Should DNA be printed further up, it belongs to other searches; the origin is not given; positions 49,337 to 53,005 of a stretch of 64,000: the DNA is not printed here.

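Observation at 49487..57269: ATGA-coupled three-gene operon (giant N6A-MTase/TRD, HTH stub, PLD::SNF2 fusion): candidate non-canonical translocating RM-like / partial-DISARM-like defence system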

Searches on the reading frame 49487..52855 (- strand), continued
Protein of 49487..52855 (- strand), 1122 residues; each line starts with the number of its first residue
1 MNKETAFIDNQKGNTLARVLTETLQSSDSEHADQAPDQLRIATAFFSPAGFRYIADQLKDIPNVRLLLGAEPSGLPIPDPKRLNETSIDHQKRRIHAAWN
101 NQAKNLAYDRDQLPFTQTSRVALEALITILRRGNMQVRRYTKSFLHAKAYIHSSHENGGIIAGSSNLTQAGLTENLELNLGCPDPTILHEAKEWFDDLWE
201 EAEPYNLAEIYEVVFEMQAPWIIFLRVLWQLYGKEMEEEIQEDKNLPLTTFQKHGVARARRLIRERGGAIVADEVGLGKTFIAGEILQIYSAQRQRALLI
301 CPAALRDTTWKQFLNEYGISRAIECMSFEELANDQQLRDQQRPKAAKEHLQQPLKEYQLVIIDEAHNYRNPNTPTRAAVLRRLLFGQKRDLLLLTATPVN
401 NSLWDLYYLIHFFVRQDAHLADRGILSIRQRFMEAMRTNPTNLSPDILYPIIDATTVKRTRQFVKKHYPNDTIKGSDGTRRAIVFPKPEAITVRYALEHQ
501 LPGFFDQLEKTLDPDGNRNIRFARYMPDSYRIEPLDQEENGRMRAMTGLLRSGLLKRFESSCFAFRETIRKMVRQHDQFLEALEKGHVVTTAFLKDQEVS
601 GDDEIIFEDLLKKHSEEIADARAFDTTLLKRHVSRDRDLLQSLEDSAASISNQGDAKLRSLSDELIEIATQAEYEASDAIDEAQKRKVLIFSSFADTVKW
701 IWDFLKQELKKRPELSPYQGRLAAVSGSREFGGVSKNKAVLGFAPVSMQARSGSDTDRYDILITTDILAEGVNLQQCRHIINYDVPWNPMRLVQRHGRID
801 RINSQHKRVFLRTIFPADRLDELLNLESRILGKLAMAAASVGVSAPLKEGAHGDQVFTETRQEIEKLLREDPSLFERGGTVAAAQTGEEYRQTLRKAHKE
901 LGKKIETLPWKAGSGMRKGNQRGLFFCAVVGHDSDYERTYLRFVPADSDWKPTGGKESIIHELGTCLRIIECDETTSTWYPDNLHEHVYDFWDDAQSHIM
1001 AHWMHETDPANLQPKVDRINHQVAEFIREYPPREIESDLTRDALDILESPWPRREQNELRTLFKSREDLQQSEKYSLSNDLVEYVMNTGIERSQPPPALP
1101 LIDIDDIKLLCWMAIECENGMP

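Call 19: find_related_loci(query=window:49487-52855:-, collection=genome_contigs, flank=10000)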
Query window:49487-52855:- (1122 aa) in genome_contigs; peptide patterns used: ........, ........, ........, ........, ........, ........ (x = any residue, [..] = any of these).
82 stretches matched a pattern; 64 encode a relative of the query (tblastn E <= 1e-3); 64 distinct loci.
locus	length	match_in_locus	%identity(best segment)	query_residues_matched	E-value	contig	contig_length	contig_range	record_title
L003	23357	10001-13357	83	1-1119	0e+0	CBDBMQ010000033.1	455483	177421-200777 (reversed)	MAG: Rhodothermales bacterium isolate 2f1e6004-1539-424d-a2a3-fdea80cd2d68 genome assembly, contig: contig_33, whole gen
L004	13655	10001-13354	77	1-1118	0e+0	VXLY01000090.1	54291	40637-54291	MAG: Rhodothermaceae bacterium isolate SB0661_bin_24 NODE_677_length_54291_cov_90.509606, whole genome shotgun sequence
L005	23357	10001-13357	77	1-1119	0e+0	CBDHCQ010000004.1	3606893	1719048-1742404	MAG: Rhodothermales bacterium isolate a78d7103-d565-49dc-a697-2eced85924e6 genome assembly, contig: contig_4, whole geno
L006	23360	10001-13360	82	1-1118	0e+0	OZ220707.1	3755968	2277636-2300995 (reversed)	MAG: Rhodothermales bacterium isolate 73463979-71cf-475a-bf3e-fc0c682d52d1 genome assembly, chromosome: 1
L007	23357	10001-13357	73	1-1119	0e+0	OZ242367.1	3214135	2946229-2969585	MAG: Rhodothermales bacterium isolate 571183b6-2e0b-44cf-967d-8c50aa38ec23 genome assembly, chromosome: 1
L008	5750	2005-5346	73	1-1117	0e+0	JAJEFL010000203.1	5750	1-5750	MAG: Rhodothermales bacterium isolate p16x43bins.4 k141_823415, whole genome shotgun sequence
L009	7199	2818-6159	73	1-1117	0e+0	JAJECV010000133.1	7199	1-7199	MAG: Rhodothermales bacterium isolate jk18xAbins.42 k141_142668, whole genome shotgun sequence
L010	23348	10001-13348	73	1-1118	0e+0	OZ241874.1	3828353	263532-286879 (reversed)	MAG: Rhodothermales bacterium isolate 4d6fa364-bf15-4492-bf93-c3371add2069 genome assembly, chromosome: 1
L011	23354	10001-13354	73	1-1119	0e+0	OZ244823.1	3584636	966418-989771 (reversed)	MAG: Rhodothermales bacterium isolate 9ce07578-5119-4228-8939-1a3e4132b483 genome assembly, chromosome: 1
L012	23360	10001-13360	72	1-1118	0e+0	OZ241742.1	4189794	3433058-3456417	MAG: Rhodothermales bacterium isolate 6e813d85-8f61-4035-a4a2-b9e8d494f84d genome assembly, chromosome: 1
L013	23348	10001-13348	72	1-1118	0e+0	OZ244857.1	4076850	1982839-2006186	MAG: Rhodothermales bacterium isolate e2e955bd-55ea-4ae9-ac84-c634e8e550e8 genome assembly, chromosome: 1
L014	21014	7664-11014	73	1-1120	0e+0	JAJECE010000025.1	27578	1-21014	MAG: Rhodothermales bacterium isolate jk18x9bins.87 k141_178230, whole genome shotgun sequence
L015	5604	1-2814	55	168-1115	0e+0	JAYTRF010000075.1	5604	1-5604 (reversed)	MAG: Caulobacteraceae bacterium isolate GFS_4736 GFS_4736_74, whole genome shotgun sequence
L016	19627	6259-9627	53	1-1118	0e+0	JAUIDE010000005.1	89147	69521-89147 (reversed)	MAG: Alphaproteobacteria bacterium isolate 7_bin.58 NODE_481_length_89147_cov_1.184363, whole genome shotgun sequence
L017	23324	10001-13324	61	7-1118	0e+0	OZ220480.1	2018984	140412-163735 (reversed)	MAG: uncultured candidatus Porisulfidus sp. isolate 164bb96d-58d1-42e1-9c94-80d65ec326bd genome assembly, chromosome: 1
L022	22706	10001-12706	28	41-909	3e-75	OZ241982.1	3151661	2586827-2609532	MAG: Dehalococcoidia bacterium isolate a2993f7c-5a6d-48af-91e8-092aec37f8f7 genome assembly, chromosome: 1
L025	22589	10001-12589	26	2-810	2e-65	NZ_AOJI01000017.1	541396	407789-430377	Halorubrum aidingense JCM 13560 contig_17, whole genome shotgun sequence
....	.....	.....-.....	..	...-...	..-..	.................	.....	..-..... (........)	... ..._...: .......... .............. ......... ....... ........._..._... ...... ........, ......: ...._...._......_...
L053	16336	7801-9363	28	270-847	6e-13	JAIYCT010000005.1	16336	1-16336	MAG: Microbacteriaceae bacterium isolate H1_MAG_00010 pond_H1_MAG_00010_000000000006, whole genome shotgun sequence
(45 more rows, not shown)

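Call 41: search_protein_families(library=pfam, proteins=[L004:3806-9823:+, L007:8083-8916:-, L014:1678-2973:+, L014:3756-5174:+, L014:5475-5972:+, L025:6372-9986:+, L022:2653-5913:+, L016:2234-6262:+], max_evalue=0.001)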
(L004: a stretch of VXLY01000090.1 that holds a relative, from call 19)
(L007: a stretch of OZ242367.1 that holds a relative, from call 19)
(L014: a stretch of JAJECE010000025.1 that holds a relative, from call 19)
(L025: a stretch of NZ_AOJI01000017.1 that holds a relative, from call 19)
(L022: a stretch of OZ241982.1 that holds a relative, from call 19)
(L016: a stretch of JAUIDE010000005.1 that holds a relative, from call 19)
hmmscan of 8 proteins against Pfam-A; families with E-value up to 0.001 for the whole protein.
L004:3806-9823:+ (2005 aa): 7 families
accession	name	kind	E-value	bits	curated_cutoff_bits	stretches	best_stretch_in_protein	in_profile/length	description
PF13401.12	AAA_22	-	7.1e-10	39.7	27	1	268-396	4-104/130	AAA domain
PF24883.2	NPHP3_N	-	2.4e-09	38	24.8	1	267-381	20-136/164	Nephrocystin 3, N-terminal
PF05729.18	NACHT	-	3.2e-09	37.3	26.7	1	272-450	3-166/167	NACHT domain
PF13191.12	AAA_16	-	7.5e-07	30.2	32.6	1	266-381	21-144/167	AAA ATPase domain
PF00931.28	NB-ARC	-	2.1e-05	24.3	23.5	0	260-374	8-106/248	NB-ARC domain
PF20720.3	nSTAND3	-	0.00011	22.4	27.2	0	268-302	16-50/155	Novel STAND NTPase 3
PF07728.20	AAA_5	-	0.00032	21.1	22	0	274-320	4-50/139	AAA domain (dynein-related subfamily)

L007:8083-8916:- (277 aa): 2 families
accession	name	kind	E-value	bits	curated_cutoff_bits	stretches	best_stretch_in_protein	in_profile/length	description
PF01972.22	SDH_protease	-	9.5e-23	81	31.3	1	50-146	92-185/286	ClpP-like SDH-type serine proteinase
PF25145.1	NfeD1b_N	-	2.3e-08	34.3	40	1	52-112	34-94/189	NfeD1b, N-terminal domain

L014:1678-2973:+ (431 aa): 2 families
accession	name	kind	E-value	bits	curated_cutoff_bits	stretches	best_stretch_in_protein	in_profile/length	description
PF13191.12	AAA_16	-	9.4e-09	36.4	32.6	1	43-169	2-144/167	AAA ATPase domain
PF13401.12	AAA_22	-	4.2e-06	27.5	27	1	67-200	6-119/130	AAA domain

L014:3756-5174:+ (472 aa): 1 family
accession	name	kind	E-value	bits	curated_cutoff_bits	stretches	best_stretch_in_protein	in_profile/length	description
PF13191.12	AAA_16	-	1.1e-06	29.6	32.6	1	88-147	2-60/167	AAA ATPase domain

L014:5475-5972:+ (165 aa): 0 families

L025:6372-9986:+ (1204 aa): 5 families
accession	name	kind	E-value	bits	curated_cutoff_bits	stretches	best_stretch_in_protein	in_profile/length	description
PF07669.17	Eco57I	-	1.2e-30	107.3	25.3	1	487-780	1-170/171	Eco57I restriction-modification methylase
PF20473.4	MmeI_Mtase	-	4.1e-12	46.3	27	1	434-511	10-87/259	MmeI, DNA-methyltransferase domain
PF02384.22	N6_Mtase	-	3.3e-09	36.9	20.4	1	446-512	49-103/311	N-6 DNA Methylase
PF12950.13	TaqI_C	-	6.8e-05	23.5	26.5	1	1030-1127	33-118/118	TaqI-like C-terminal specificity domain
PF01170.24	UPF0020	-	0.00012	22.2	22.3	0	442-503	27-93/197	RMKL-like, methyltransferase domain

L022:2653-5913:+ (1086 aa): 3 families
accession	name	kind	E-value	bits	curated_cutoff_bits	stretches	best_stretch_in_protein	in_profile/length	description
PF07669.17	Eco57I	-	2.2e-26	93.4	25.3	1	549-756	2-165/171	Eco57I restriction-modification methylase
PF20473.4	MmeI_Mtase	-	5.9e-11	42.5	27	1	491-570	13-85/259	MmeI, DNA-methyltransferase domain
PF02384.22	N6_Mtase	-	1.8e-06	28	20.4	0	497-579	46-108/311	N-6 DNA Methylase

L016:2234-6262:+ (1342 aa): 1 family
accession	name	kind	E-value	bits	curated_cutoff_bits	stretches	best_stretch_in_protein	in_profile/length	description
PF07669.17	Eco57I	-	4.8e-12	46.7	25.3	1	663-851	2-88/171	Eco57I restriction-modification methylase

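Call 44: search_protein_families(library=padloc, proteins=[L004:3806-9823:+, L007:8083-8916:-, L001:8361-9509:+, L001:9510-10004:+, L025:6372-9986:+, L025:9992-13498:+, L022:2653-5913:+, L022:9788-13414:+], max_evalue=0.00001)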
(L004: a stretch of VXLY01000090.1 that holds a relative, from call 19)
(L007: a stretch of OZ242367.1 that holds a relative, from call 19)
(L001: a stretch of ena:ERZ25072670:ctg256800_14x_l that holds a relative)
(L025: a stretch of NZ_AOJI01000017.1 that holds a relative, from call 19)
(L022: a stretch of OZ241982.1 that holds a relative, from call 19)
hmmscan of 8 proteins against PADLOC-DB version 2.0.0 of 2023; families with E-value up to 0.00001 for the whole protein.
L004:3806-9823:+ (2005 aa): 6 families
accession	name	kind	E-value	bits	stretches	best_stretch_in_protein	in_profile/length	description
PDLC02159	Avs1b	-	1.6e-42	143.2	1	248-681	201-629/1924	-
PDLC02005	SAVED3--SAVED_PDDEXK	-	2.6e-15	53.9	1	13-233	11-236/483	-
PDLC00741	Effector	-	1.7e-14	51.2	1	11-231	9-239/489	Endonuclease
PDLC00752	Effector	-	2e-09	34.8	1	14-205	7-217/508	Endonuclease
PDLC02004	SAVED3--SAVED_PDDEXK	-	2.9e-06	24.6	1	14-202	7-207/490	-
PDLC04140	mad8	-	9.1e-06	23.4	0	269-323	27-70/314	mads_8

L007:8083-8916:- (277 aa): 0 families

L001:8361-9509:+ (382 aa): 10 families
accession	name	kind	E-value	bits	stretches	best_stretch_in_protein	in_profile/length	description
PDLC04141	capP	-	9e-14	49.5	1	187-300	39-154/242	capP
PDLC03949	RmrA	-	1.5e-11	41.8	1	190-302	164-268/363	-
PDLC03952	RmrA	-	4.1e-11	40.3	1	172-310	178-313/395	-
PDLC03954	RmrA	-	8.1e-10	36.2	1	202-311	194-302/380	-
PDLC03953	RmrA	-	2.9e-09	34.6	1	36-304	38-288/373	-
PDLC03948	RmrA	-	8.7e-09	32.7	1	184-306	174-296/397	-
PDLC04776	PDC-M69B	-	2.8e-08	31.8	1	188-304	54-179/272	-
PDLC03944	RmrA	-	5.1e-08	30.4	1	210-307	194-291/384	-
PDLC03955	RmrA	-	8.5e-07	26.5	0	200-321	198-308/371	-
PDLC03946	RmrA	-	2.2e-06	24.6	0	194-302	169-270/357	-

L001:9510-10004:+ (164 aa): 0 families

L025:6372-9986:+ (1204 aa): 57 families (the best 25 are shown)
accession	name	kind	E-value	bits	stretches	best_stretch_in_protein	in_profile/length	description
PDLC03601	REase_MTase_IIG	-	1.2e-56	190.3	1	186-792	198-777/1110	Type IIG restriction enzyme-methyltransferase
PDLC03596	REase_MTase_IIG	-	1.9e-46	156.6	3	438-538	535-640/1148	Type IIG restriction enzyme-methyltransferase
PDLC03612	REase_MTase_IIG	-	7.6e-37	125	2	629-796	770-915/1247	Type IIG restriction enzyme-methyltransferase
PDLC03604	REase_MTase_IIG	-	4.5e-29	99.1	2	646-795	519-647/1011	Type IIG restriction enzyme-methyltransferase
PDLC03628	REase_MTase_IIG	-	1.5e-26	90.8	2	183-385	149-343/1100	Type IIG restriction enzyme-methyltransferase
PDLC03606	REase_MTase_IIG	-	3e-26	89.9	2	660-826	455-607/935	Type IIG restriction enzyme-methyltransferase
PDLC03609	REase_MTase_IIG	-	1.1e-23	81.1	3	435-518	427-519/1066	Type IIG restriction enzyme-methyltransferase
PDLC03267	MTase_II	-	1.5e-23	81.5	1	914-1140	255-488/539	Type II methyltransferase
PDLC02643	DrmMI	-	7.5e-20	68.4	1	482-749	668-935/1347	DrmMI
PDLC02521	PglX|PglXI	-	1e-19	68.1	1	423-676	286-496/1174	PglX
PDLC03598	REase_MTase_IIG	-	3e-19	66.4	1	209-509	168-435/912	Type IIG restriction enzyme-methyltransferase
PDLC02525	PglX|PglXI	-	3.5e-19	66.9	1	441-511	281-350/607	PglX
PDLC04134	mad2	-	3.9e-19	66.8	2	192-508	130-335/492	mads_2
PDLC03600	REase_MTase_IIG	-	2.2e-18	63.7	2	444-677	301-512/1205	Type IIG restriction enzyme-methyltransferase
PDLC03338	MTase_II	-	2.4e-18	64.2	0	446-544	157-245/604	Type II methyltransferase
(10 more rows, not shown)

L025:9992-13498:+ (1168 aa): 32 families (the best 25 are shown)
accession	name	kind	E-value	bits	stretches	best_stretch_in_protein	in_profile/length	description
PDLC01075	C3a139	-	1.3e-60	203.8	1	125-937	84-797/948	HKD+Snf2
PDLC02621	DrmD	-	2.5e-33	113.4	1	596-914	391-682/1040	DrmD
PDLC02623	DrmD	-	1.6e-29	100.3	1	743-915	526-678/1040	DrmD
PDLC00659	HmaA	-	8e-29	98.1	1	593-860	361-612/1176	SNF2 helicase / DEAD-box helicase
PDLC02500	BrxHI|BrxHII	-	9.6e-25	85.3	1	717-927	457-644/933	BrxHI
PDLC02619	DrmD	-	8.7e-23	78.4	1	719-872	390-546/872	DrmD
PDLC02840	DpdE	-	1.1e-21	75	2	325-486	179-337/1091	DpdE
PDLC02193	PLD_Helicase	-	2e-21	73.9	1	703-899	653-836/905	-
PDLC02843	DpdE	-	1.1e-19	67.9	2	745-858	566-663/1091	DpdE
PDLC02625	DrmD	-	7.1e-19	65.8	1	746-907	267-420/792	DrmD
PDLC02620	DrmD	-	1.7e-17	60.7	1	607-873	369-591/1060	DrmD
PDLC02633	DrmD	-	1.8e-16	57.3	1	608-913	405-688/839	DrmD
PDLC04556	PDC-M27C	-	1e-14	51.9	0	816-858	757-800/892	-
PDLC02572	DrmA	-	1.5e-13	47.6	1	603-868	395-631/1043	DrmA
PDLC02704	PbeA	-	1.1e-12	45.3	1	37-443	35-388/682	PbeA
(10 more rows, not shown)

L022:2653-5913:+ (1086 aa): 52 families (the best 25 are shown)
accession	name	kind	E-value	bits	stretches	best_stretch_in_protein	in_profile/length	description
PDLC03596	REase_MTase_IIG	-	2.4e-68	229.2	2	488-774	531-816/1148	Type IIG restriction enzyme-methyltransferase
PDLC03601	REase_MTase_IIG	-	1.9e-60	202.8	2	194-409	197-410/1110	Type IIG restriction enzyme-methyltransferase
PDLC03338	MTase_II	-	1.1e-50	171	2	670-1016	242-582/604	Type II methyltransferase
PDLC03227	MTase_II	-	4.5e-37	126.1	1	623-1004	84-461/494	Type II methyltransferase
PDLC03628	REase_MTase_IIG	-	5.3e-37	125.4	1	195-404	152-357/1100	Type IIG restriction enzyme-methyltransferase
PDLC03612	REase_MTase_IIG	-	6.2e-33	112.1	2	632-778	761-915/1247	Type IIG restriction enzyme-methyltransferase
PDLC02529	PglX|PglXI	-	1.3e-21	74.1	1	495-708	225-392/1189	PglX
PDLC02643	DrmMI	-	1.2e-20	71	2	496-641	599-759/1347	DrmMI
PDLC03629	REase_MTase_IIG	-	1.9e-20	70.4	2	493-600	430-537/1182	Type IIG restriction enzyme-methyltransferase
PDLC03609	REase_MTase_IIG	-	3.2e-20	69.6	2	496-597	434-532/1066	Type IIG restriction enzyme-methyltransferase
PDLC03604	REase_MTase_IIG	-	1.3e-19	67.8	1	495-748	386-619/1011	Type IIG restriction enzyme-methyltransferase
PDLC02521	PglX|PglXI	-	2.3e-19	66.9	1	488-769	298-582/1174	PglX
PDLC02523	PglX|PglXI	-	2.6e-18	63.2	2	494-571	327-406/1428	PglX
PDLC03348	MTase_II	-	4.8e-18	63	0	662-784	335-459/727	Type II methyltransferase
PDLC03600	REase_MTase_IIG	-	1.7e-16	57.4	1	486-567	289-362/1205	Type IIG restriction enzyme-methyltransferase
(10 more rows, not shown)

L022:9788-13414:+ (1208 aa): 27 families (the best 25 are shown)
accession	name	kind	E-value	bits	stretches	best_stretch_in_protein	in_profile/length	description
PDLC01075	C3a139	-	2.2e-54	183.2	1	56-902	11-760/948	HKD+Snf2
PDLC02623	DrmD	-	3.9e-32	109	1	748-922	517-674/1040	DrmD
PDLC02621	DrmD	-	4e-32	109.4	1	536-917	331-676/1040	DrmD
PDLC02193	PLD_Helicase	-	7.9e-26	88.5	1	822-919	750-850/905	-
PDLC00659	HmaA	-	1.9e-23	80.3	1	631-878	370-618/1176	SNF2 helicase / DEAD-box helicase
PDLC02619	DrmD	-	3.3e-23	79.8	1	824-915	488-577/872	DrmD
PDLC02500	BrxHI|BrxHII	-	1.2e-20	71.7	1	762-898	480-603/933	BrxHI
PDLC02633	DrmD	-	7.3e-19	65.2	1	628-878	396-637/839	DrmD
PDLC02504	BrxHI|BrxHII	-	5.9e-18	62.2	1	629-879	368-591/971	BrxHII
PDLC02572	DrmA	-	1.8e-17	60.6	1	630-892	393-643/1043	DrmA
PDLC02840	DpdE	-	1.5e-16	58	1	733-881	527-665/1091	DpdE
PDLC02632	DrmD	-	4.6e-16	56.4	1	632-879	398-635/662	DrmD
PDLC02620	DrmD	-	4.5e-14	49.4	1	764-881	486-589/1060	DrmD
PDLC02625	DrmD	-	3.3e-13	47.1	1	735-886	237-386/792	DrmD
PDLC02843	DpdE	-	3.3e-12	43.2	1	745-871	550-666/1091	DpdE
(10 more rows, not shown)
